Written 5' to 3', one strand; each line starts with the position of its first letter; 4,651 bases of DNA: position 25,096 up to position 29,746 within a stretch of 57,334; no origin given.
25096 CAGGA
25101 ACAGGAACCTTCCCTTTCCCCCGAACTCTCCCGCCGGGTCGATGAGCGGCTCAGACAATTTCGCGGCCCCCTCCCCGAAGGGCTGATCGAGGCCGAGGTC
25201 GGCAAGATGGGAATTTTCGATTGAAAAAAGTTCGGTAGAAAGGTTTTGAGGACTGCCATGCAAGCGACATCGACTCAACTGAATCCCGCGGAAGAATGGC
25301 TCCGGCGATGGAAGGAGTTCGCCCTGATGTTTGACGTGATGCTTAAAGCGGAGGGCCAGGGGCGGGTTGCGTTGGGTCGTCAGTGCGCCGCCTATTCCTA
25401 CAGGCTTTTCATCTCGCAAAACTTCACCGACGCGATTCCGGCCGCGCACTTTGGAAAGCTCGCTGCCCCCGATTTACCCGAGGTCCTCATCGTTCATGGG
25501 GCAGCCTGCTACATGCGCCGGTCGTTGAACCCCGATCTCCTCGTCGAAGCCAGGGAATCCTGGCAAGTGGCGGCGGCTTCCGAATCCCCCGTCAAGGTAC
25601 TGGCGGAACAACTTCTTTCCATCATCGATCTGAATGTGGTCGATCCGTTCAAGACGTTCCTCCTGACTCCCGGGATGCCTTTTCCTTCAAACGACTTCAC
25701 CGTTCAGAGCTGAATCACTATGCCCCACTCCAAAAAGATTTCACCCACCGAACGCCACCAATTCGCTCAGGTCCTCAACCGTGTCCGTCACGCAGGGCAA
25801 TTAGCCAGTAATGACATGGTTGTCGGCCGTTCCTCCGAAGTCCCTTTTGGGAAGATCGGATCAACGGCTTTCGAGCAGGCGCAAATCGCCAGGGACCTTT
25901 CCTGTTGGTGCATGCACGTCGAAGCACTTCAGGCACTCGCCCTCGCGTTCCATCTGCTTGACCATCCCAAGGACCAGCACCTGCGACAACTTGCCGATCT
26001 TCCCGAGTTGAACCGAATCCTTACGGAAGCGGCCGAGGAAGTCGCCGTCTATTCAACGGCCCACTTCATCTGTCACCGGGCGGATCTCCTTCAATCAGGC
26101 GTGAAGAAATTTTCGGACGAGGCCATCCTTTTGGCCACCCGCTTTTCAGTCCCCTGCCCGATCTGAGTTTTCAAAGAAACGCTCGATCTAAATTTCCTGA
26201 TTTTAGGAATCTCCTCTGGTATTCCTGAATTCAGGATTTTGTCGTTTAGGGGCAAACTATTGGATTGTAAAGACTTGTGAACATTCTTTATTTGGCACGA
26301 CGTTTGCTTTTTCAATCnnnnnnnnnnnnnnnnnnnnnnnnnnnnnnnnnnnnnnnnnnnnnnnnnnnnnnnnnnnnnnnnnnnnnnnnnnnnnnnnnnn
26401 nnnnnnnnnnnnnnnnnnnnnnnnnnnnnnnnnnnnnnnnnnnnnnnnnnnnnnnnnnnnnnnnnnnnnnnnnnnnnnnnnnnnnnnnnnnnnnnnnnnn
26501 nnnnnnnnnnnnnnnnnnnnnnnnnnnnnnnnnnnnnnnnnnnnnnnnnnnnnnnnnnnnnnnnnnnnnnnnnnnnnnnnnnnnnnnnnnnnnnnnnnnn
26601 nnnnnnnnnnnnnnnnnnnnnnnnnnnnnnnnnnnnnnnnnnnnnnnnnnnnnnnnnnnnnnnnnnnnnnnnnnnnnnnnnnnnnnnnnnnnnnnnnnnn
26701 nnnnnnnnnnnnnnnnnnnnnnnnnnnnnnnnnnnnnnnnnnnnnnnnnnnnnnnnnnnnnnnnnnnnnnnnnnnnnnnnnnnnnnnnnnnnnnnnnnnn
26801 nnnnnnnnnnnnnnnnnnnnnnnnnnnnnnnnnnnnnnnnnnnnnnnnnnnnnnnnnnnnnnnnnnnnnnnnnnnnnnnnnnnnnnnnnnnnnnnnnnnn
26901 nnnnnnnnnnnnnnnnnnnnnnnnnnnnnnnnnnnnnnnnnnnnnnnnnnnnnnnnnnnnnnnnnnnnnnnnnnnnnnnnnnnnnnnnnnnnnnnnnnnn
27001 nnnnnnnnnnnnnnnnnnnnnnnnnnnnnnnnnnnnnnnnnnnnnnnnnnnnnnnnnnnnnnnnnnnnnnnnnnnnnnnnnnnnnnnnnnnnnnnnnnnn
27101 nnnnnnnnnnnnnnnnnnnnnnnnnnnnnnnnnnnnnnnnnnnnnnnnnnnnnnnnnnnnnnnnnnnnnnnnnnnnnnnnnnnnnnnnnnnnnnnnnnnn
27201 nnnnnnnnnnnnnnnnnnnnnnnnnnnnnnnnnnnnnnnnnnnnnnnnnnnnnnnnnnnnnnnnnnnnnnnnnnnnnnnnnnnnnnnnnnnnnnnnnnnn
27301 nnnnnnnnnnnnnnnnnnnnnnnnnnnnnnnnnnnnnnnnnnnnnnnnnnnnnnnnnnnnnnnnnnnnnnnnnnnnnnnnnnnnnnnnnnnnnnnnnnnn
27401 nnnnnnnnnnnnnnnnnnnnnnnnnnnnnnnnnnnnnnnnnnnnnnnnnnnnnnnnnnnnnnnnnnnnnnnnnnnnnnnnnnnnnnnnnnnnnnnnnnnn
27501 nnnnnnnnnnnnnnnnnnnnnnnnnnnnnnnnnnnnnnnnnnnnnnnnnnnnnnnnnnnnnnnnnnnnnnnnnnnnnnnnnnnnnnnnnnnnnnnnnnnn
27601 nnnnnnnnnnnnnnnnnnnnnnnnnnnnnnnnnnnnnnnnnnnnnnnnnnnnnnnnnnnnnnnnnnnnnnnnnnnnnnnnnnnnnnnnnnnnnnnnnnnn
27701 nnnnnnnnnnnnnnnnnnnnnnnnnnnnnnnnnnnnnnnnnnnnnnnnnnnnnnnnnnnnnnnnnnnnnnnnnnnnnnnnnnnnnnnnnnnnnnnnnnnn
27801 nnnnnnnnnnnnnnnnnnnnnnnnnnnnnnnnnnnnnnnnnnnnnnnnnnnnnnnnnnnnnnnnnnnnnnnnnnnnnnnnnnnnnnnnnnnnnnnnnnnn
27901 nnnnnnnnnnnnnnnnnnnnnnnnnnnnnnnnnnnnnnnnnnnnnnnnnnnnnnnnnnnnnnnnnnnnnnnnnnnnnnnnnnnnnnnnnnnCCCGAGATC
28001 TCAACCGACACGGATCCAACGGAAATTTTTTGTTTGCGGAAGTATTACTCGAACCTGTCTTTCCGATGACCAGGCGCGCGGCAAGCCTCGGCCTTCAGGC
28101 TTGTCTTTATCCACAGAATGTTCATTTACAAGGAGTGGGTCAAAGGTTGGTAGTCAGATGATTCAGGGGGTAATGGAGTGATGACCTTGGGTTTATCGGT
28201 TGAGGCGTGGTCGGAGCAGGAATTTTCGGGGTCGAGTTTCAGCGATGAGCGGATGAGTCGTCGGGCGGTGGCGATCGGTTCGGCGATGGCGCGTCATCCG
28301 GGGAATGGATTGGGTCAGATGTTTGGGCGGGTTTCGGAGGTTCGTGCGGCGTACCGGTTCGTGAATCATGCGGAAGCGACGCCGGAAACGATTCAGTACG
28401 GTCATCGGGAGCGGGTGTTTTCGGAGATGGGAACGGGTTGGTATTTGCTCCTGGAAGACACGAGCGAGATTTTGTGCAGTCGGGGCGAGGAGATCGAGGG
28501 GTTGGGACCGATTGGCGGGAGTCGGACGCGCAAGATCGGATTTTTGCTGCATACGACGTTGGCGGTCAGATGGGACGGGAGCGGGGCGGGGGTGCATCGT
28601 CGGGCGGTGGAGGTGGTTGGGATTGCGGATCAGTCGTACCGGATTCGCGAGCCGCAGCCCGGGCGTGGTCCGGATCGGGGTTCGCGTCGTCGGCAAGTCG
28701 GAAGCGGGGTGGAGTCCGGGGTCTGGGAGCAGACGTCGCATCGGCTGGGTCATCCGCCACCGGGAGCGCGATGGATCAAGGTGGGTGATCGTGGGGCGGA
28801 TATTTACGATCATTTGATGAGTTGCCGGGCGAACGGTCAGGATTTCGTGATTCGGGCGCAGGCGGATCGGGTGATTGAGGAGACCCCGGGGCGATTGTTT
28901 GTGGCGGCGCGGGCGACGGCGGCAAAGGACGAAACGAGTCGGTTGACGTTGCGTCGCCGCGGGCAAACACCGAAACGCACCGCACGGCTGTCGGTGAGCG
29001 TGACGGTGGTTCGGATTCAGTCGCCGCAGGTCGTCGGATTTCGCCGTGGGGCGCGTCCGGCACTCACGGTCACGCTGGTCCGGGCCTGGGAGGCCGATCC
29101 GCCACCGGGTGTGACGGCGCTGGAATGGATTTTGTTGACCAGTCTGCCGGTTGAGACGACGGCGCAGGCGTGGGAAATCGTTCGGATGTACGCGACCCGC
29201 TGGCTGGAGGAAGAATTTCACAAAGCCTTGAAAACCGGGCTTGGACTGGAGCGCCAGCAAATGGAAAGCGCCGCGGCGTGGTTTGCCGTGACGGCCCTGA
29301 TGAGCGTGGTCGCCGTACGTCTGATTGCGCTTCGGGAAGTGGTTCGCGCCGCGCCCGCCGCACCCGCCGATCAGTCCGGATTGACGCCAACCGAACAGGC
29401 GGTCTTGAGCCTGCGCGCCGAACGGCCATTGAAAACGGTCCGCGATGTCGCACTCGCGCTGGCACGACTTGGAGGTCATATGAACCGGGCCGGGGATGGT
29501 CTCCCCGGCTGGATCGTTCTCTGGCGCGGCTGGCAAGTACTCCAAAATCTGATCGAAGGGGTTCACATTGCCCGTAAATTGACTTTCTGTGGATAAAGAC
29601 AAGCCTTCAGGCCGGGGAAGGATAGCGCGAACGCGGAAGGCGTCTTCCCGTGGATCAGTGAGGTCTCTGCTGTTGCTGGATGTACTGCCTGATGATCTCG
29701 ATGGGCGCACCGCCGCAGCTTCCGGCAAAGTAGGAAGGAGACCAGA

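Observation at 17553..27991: Ten-gene cluster of unknown function under sigma54-type control: giant pentapeptide/HEAT protein plus partners, four orphan proteins and an SF2 helicase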

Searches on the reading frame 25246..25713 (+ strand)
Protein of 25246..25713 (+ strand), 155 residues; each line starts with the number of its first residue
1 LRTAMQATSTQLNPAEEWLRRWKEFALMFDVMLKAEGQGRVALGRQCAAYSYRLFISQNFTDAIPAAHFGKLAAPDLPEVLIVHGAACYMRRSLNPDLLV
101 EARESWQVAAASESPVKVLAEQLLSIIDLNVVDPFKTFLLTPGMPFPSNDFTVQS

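Call 4: search_protein_families(library=pfam, proteins=[window:25246-25713:+], max_evalue=0.01)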
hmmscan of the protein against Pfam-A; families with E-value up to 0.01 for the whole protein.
window:25246-25713:+ (155 aa): 0 families

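Call 5: search_protein_families(library=padloc, proteins=[window:25246-25713:+], max_evalue=0.01)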
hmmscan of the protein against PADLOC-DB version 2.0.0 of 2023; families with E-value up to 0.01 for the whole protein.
window:25246-25713:+ (155 aa): 0 families

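Call 22: search_protein_families(library=phrogs, proteins=[window:25246-25713:+], max_evalue=0.01)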
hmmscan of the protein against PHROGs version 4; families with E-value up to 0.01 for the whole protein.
window:25246-25713:+ (155 aa): 0 families

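Call 23: search_protein_families(library=ncbifam, proteins=[window:25246-25713:+], max_evalue=0.01)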
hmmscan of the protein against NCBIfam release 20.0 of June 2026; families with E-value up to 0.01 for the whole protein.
window:25246-25713:+ (155 aa): 0 families

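Call 96: search_solved_structures(query=A8, max_evalue=10)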
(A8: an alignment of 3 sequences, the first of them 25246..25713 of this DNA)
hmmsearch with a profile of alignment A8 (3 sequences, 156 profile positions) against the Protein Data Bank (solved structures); distinct sequences matched with E-value up to 10: 4.
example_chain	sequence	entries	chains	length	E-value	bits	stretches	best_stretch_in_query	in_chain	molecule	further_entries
8u8l_A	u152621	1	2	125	0.76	12.8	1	26-104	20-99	Double-strand telomeric DNA-binding proteins 2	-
1ad6_A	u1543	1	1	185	1.3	12.1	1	10-72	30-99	RETINOBLASTOMA TUMOR SUPPRESSOR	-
2gtr_A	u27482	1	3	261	1.6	11.8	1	92-119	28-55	Chromodomain Y-like protein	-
4lzi_A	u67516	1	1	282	1.8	11.6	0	6-27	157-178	Multicystatin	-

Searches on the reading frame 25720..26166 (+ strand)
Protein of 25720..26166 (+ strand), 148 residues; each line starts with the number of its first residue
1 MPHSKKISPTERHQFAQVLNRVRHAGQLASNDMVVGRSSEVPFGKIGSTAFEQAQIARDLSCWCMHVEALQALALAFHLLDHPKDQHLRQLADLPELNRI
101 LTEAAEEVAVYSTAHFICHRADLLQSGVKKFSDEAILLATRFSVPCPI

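Call 4: search_protein_families(library=pfam, proteins=[window:25720-26166:+], max_evalue=0.01)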
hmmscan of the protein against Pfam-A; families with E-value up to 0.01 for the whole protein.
window:25720-26166:+ (148 aa): 0 families

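Call 5: search_protein_families(library=padloc, proteins=[window:25720-26166:+], max_evalue=0.01)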
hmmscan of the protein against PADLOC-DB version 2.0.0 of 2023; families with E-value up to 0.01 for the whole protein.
window:25720-26166:+ (148 aa): 0 families

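Call 22: search_protein_families(library=phrogs, proteins=[window:25720-26166:+], max_evalue=0.01)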
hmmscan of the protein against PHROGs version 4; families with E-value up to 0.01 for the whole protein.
window:25720-26166:+ (148 aa): 0 families

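Call 23: search_protein_families(library=ncbifam, proteins=[window:25720-26166:+], max_evalue=0.01)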
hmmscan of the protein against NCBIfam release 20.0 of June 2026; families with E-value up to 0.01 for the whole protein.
window:25720-26166:+ (148 aa): 0 families

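Call 97: search_solved_structures(query=A9, max_evalue=10)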
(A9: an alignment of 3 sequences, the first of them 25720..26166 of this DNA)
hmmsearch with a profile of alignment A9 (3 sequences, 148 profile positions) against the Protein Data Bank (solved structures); distinct sequences matched with E-value up to 10: 1.
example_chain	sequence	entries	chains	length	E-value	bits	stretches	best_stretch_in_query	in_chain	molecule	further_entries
9cpc_1P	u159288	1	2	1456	0.068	16.4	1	10-89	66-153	EFCAB6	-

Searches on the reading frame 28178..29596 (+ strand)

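Call 12: search_protein_families(library=pfam, proteins=[window:28178-29596:+], max_evalue=0.001)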
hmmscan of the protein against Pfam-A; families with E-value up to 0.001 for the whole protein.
window:28178-29596:+ (472 aa): 3 families
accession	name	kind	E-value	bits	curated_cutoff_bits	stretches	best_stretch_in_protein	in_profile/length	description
PF14706.11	Tnp_DNA_bind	-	3.7e-12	46.2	24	1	10-65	1-56/58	Transposase DNA-binding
PF01609.27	DDE_Tnp_1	-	4.2e-09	36.9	23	1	202-366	81-185/200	Transposase DDE domain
PF02281.22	Dimer_Tnp_Tn5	-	4.1e-05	24.3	26.7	1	419-468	46-95/99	Transposase Tn5 dimerisation domain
